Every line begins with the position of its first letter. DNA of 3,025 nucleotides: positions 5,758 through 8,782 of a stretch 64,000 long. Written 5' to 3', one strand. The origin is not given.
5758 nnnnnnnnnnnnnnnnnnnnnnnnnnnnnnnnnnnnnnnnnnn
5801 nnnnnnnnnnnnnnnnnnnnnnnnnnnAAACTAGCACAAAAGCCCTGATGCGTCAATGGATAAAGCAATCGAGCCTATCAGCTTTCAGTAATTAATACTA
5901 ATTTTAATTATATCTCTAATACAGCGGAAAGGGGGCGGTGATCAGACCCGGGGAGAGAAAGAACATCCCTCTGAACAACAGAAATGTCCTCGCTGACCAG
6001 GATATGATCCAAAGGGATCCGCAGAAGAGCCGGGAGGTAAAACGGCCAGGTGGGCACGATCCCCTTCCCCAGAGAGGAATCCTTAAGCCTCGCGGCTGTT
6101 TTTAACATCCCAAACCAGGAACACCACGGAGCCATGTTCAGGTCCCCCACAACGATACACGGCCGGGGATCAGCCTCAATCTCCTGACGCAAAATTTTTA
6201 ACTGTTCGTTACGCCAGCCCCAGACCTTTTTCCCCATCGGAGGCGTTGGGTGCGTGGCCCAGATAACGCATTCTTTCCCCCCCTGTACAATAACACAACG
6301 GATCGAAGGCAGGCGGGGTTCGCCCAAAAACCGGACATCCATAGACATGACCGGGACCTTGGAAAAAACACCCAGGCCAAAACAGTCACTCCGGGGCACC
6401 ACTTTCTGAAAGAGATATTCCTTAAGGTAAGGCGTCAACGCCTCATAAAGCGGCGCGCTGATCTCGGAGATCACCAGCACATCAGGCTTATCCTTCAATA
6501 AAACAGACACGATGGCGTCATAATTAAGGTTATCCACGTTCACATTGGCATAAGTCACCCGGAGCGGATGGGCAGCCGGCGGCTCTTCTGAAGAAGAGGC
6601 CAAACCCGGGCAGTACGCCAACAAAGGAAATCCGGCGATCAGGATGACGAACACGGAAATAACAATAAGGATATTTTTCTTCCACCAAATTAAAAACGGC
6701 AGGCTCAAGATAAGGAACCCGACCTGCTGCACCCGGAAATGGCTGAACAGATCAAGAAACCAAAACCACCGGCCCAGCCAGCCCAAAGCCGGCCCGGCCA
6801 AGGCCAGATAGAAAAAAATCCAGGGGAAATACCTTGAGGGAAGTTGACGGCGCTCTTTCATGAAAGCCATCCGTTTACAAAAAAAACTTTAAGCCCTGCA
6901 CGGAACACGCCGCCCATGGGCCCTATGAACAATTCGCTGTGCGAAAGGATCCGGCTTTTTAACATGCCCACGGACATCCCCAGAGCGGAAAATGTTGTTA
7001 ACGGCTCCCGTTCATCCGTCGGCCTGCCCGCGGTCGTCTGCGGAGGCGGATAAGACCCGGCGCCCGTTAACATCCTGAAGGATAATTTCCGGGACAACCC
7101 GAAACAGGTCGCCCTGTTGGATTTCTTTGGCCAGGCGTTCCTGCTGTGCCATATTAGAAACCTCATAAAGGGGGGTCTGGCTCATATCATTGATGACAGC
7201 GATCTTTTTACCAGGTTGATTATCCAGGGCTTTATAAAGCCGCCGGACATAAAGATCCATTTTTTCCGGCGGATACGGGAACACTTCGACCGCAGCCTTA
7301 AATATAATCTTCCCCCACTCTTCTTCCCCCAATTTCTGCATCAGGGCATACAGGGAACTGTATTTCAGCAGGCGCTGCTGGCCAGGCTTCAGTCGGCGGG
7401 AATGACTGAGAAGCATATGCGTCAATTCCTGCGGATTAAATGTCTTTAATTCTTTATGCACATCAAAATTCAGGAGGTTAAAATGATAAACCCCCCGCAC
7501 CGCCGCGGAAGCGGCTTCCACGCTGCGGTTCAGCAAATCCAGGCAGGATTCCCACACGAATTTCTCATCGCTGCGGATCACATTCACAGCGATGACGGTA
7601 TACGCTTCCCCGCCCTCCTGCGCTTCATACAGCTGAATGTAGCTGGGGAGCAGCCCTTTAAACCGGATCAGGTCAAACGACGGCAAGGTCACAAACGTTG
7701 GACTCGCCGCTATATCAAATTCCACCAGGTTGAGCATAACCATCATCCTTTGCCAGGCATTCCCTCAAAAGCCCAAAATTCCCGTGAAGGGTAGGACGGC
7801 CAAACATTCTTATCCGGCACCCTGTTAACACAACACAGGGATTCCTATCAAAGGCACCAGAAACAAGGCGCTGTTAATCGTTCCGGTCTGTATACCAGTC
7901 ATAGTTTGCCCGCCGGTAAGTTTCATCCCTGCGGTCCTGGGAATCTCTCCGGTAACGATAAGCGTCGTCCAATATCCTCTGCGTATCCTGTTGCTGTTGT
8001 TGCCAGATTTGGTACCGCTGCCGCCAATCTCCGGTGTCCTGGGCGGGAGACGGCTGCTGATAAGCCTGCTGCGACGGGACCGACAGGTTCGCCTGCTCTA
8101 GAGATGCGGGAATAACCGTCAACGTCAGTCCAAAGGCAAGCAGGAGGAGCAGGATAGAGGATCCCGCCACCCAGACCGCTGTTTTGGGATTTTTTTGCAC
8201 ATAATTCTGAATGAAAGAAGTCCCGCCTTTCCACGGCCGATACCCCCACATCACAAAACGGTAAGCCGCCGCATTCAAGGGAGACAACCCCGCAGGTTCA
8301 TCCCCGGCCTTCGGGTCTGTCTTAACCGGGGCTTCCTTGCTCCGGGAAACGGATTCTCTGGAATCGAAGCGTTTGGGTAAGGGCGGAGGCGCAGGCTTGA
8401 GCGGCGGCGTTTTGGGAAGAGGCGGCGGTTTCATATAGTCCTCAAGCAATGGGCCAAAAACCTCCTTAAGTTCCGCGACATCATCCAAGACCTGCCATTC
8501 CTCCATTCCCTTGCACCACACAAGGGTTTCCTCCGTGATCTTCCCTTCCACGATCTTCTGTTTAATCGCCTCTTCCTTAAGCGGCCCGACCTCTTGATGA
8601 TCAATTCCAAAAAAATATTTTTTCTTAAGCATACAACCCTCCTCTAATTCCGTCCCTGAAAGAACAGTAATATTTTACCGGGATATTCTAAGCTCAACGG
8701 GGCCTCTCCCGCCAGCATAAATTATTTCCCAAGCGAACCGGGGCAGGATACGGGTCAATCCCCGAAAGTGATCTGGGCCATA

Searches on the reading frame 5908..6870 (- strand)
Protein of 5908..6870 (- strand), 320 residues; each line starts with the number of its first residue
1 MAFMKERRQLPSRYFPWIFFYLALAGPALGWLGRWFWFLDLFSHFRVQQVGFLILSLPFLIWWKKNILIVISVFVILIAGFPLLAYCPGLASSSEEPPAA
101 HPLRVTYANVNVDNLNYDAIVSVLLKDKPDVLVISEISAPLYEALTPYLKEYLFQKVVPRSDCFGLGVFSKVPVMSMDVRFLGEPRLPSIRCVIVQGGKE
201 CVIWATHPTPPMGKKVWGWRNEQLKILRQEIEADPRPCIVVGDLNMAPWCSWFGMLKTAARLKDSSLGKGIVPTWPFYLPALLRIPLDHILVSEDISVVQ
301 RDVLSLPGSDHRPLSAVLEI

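Call 11: search_protein_families(library=pfam, proteins=[window:5908-6870:-])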
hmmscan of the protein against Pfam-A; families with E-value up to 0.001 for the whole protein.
window:5908-6870:- (320 aa): 1 family
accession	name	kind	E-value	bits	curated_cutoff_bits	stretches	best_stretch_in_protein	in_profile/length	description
PF03372.29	Exo_endo_phos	-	2.1e-26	93.5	24.5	1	108-311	3-225/225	Endonuclease/Exonuclease/phosphatase family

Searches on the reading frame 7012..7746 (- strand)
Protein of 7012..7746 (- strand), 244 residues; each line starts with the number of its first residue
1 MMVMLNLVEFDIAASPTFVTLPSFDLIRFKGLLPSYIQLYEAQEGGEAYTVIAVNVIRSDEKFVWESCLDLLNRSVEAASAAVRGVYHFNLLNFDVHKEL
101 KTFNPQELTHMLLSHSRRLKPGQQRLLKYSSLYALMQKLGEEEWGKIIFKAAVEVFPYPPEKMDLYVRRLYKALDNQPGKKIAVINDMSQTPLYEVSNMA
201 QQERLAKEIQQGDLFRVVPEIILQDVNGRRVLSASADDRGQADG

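Call 11: search_protein_families(library=pfam, proteins=[window:7012-7746:-])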
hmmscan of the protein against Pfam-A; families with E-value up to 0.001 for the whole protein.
window:7012-7746:- (244 aa): 0 families

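Call 67: find_homologous_proteins(query=window:7012-7746:-, max_evalue=1e-10)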
Query window:7012-7746:- (244 aa): 5 proteins with E <= 1e-10 among 537 candidates.
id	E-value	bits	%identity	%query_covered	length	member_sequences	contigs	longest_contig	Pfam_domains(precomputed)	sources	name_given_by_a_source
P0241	1.7e-151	520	98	98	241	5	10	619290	-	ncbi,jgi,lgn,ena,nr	ncbi:MAG TPA: hypothetical protein PLT76_00180 [Candidatus Omnitrophota bacterium]|nr:hypothetical p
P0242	2.2e-133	461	87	95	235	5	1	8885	-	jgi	jgi:hypothetical protein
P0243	3.8e-126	437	83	94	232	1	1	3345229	-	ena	-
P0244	1.2e-122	426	80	94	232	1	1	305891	-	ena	-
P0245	4.3e-100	352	67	95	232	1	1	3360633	-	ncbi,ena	-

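Call 68: find_encoding_contigs(protein=P0241, flank=10000, max_places=10)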
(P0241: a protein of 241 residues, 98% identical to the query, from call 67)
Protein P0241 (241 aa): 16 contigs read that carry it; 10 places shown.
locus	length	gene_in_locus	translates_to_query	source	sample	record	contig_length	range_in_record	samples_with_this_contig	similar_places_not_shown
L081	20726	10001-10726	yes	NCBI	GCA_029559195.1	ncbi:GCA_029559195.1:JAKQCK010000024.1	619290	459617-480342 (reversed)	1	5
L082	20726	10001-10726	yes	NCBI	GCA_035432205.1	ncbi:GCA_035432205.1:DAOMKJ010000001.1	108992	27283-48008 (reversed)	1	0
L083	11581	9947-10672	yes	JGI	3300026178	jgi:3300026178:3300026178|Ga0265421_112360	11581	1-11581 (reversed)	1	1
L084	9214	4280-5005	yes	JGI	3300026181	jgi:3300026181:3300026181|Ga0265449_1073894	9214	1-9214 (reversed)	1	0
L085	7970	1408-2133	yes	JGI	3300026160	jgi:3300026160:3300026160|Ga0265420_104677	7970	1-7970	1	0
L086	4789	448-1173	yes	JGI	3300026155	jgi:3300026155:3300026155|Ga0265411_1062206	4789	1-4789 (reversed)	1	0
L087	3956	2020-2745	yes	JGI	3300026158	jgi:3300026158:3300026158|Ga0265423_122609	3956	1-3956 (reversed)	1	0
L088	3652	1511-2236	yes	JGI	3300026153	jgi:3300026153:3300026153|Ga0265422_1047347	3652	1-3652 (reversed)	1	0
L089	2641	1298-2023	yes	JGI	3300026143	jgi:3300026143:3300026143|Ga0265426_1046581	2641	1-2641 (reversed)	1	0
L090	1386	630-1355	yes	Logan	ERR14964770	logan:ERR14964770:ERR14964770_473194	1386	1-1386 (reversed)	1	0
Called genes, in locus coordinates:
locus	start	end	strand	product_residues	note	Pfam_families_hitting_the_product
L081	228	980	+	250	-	PF14451:Ub-Mut7C, PF01927:Mut7-C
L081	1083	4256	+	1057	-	PF00580:UvrD-helicase, PF13245:AAA_19 (faint), PF13361:UvrD_C, PF13538:UvrD_C_2 (faint)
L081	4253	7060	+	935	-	PF12705:PDDEXK_1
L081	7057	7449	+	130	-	-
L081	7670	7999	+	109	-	-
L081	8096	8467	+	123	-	-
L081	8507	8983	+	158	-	-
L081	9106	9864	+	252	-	PF14237:GYF_2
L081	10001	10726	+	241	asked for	-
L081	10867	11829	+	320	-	PF03372:Exo_endo_phos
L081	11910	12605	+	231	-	PF01168:Ala_racemase_N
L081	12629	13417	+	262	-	PF03446:NAD_binding_2 (weak), PF03807:F420_oxidored, PF14748:P5CR_dimer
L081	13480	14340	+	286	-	PF01048:PNP_UDP_1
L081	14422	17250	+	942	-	PF00133:tRNA-synt_1, PF09334:tRNA-synt_1g, PF01406:tRNA-synt_1e (weak), PF01921:tRNA-synt_1f (weak), PF09334:tRNA-synt_1g (weak), PF08264:Anticodon_1, PF06827:zf-FPG_IleRS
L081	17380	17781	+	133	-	PF01258:zf-dskA_traR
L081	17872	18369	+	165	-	PF01252:Peptidase_A8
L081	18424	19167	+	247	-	PF01790:LGT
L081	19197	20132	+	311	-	PF01479:S4, PF00849:PseudoU_synth_2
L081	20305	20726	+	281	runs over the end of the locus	-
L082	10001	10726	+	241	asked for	-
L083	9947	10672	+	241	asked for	-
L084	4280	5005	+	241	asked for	-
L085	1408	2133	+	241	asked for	-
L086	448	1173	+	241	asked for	-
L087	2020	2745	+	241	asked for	-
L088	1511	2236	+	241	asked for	-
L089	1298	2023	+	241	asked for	-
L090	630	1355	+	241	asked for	-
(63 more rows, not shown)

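Call 71: find_encoding_contigs(protein=P0242, flank=10000, max_places=3)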
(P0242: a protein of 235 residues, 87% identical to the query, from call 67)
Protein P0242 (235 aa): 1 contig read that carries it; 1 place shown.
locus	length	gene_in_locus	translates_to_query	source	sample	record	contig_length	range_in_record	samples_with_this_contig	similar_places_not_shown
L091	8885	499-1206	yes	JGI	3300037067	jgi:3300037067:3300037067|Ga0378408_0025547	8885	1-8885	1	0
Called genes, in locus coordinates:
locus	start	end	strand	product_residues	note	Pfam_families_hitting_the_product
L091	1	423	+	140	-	?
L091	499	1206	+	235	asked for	-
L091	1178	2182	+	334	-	PF03372:Exo_endo_phos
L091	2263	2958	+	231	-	PF01168:Ala_racemase_N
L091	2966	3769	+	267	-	PF03446:NAD_binding_2 (weak), PF03807:F420_oxidored, PF14748:P5CR_dimer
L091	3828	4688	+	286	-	PF01048:PNP_UDP_1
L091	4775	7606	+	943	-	PF00133:tRNA-synt_1, PF09334:tRNA-synt_1g, PF01406:tRNA-synt_1e (weak), PF01921:tRNA-synt_1f (weak), PF08264:Anticodon_1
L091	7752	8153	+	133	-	PF01258:zf-dskA_traR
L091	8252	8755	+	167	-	PF01252:Peptidase_A8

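Call 72: find_encoding_contigs(protein=P0243, flank=10000, max_places=3)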
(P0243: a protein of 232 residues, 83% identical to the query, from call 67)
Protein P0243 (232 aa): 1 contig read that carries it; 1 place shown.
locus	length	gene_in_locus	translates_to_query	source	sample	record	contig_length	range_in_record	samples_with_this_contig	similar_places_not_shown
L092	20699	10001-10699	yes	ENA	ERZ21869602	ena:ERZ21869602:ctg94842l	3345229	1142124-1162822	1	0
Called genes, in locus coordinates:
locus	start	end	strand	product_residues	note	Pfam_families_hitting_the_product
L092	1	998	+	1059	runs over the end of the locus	PF00580:UvrD-helicase, PF13245:AAA_19 (weak), PF13361:UvrD_C, PF13538:UvrD_C_2 (faint)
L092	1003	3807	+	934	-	PF12705:PDDEXK_1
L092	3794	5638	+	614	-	PF13231:PMT_2, PF13428:TPR_14 (faint), PF13174:TPR_6 (faint), PF13432:TPR_16 (weak), PF00515:TPR_1 (weak), PF07719:TPR_2 (weak), PF13414:TPR_11 (weak), PF13432:TPR_16 (weak), +4 more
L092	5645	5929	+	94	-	-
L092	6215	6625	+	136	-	-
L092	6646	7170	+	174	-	-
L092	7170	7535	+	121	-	-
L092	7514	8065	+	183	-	-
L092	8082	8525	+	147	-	PF00582:Usp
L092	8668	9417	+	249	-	PF14237:GYF_2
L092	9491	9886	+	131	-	-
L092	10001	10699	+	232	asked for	-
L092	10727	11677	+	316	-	PF03372:Exo_endo_phos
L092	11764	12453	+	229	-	PF01168:Ala_racemase_N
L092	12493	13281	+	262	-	PF03446:NAD_binding_2 (weak), PF03807:F420_oxidored, PF14748:P5CR_dimer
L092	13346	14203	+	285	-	PF01048:PNP_UDP_1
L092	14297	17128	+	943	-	PF00133:tRNA-synt_1, PF09334:tRNA-synt_1g, PF01406:tRNA-synt_1e (weak), PF01921:tRNA-synt_1f, PF08264:Anticodon_1, PF06827:zf-FPG_IleRS (weak)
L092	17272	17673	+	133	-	PF01258:zf-dskA_traR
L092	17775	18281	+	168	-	PF01252:Peptidase_A8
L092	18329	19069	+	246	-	PF01790:LGT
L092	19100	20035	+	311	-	PF01479:S4, PF00849:PseudoU_synth_2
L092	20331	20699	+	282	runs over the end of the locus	-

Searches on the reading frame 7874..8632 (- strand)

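Call 41: search_protein_families(library=pfam, proteins=[window:7874-8632:-], max_evalue=0.00001)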
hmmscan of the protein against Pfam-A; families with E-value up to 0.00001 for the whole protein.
window:7874-8632:- (252 aa): 1 family
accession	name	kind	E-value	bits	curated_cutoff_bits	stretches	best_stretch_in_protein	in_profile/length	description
PF14237.11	GYF_2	-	5.7e-16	58.5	25.8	1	6-55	1-50/50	GYF domain 2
